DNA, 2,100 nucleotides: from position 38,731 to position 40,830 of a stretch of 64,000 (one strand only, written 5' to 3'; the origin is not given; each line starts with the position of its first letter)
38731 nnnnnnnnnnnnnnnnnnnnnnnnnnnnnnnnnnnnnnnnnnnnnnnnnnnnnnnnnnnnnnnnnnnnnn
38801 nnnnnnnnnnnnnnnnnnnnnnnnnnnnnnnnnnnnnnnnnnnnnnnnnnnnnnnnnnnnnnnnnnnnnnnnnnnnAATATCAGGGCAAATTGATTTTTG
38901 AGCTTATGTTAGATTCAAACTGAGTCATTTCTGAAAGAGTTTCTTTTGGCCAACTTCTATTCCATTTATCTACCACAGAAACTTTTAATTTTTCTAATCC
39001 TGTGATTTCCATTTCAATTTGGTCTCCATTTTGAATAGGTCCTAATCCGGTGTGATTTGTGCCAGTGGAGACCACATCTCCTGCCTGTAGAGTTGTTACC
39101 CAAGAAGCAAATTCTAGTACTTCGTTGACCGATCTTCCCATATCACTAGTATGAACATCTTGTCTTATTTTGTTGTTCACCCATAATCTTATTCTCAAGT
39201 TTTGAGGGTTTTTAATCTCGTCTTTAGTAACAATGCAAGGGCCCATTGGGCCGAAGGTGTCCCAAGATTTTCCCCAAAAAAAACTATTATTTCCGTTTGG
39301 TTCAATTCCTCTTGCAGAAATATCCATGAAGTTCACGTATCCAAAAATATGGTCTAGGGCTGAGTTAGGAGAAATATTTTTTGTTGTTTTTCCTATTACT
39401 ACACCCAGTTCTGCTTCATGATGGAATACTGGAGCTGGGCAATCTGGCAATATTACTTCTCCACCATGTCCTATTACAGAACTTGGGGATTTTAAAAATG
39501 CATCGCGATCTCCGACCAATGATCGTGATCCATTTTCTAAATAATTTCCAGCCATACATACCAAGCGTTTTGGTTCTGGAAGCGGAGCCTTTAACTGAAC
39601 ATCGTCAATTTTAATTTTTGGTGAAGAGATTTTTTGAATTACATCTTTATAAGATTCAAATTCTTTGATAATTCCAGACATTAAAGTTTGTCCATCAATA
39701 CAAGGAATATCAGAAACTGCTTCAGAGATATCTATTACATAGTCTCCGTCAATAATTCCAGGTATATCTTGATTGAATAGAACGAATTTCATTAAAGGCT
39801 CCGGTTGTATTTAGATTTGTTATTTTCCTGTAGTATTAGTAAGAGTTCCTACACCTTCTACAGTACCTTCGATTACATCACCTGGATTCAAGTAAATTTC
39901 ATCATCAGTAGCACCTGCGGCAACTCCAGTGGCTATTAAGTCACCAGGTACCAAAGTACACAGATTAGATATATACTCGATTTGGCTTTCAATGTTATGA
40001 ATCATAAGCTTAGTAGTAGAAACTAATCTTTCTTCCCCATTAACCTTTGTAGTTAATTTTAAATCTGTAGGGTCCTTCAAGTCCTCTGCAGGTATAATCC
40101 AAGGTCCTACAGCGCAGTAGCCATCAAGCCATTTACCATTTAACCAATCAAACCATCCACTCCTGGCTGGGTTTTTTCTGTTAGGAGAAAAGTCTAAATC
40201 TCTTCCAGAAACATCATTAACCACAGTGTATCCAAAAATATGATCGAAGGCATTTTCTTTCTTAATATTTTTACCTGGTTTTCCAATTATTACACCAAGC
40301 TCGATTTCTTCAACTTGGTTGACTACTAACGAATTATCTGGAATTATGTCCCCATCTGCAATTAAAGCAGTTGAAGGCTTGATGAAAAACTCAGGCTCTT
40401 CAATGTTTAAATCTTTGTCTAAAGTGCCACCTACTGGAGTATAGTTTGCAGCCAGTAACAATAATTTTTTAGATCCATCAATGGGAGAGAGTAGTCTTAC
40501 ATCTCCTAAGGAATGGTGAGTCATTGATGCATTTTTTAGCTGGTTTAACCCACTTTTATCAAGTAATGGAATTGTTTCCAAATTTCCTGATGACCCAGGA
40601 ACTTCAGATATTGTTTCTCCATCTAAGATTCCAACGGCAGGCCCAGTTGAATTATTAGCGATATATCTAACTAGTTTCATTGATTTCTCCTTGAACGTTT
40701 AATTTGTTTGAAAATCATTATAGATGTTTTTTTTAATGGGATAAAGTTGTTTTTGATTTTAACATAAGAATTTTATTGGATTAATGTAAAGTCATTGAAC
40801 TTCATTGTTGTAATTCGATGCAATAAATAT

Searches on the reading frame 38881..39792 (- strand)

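Call 3: search_protein_families(library=pfam, proteins=[window:38881-39792:-], max_evalue=0.01)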
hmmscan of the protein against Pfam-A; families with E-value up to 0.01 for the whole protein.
window:38881-39792:- (303 aa): 1 family
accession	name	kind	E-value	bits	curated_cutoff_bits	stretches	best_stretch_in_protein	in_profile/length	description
PF01557.24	FAA_hydrolase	-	3.7e-50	171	23.9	1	97-273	33-213/214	Fumarylacetoacetate (FAA) hydrolase C-terminal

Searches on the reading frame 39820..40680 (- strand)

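Call 3: search_protein_families(library=pfam, proteins=[window:39820-40680:-], max_evalue=0.01)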
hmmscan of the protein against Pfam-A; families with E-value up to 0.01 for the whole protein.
window:39820-40680:- (286 aa): 2 families
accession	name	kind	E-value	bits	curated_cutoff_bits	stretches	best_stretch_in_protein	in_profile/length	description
PF01557.24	FAA_hydrolase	-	1.1e-52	179.3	23.9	1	92-283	28-212/214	Fumarylacetoacetate (FAA) hydrolase C-terminal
PF10370.14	Rv2993c-like_N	-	0.00029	22.1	21.3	1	1-66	1-50/50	Rv2993c-like, N-terminal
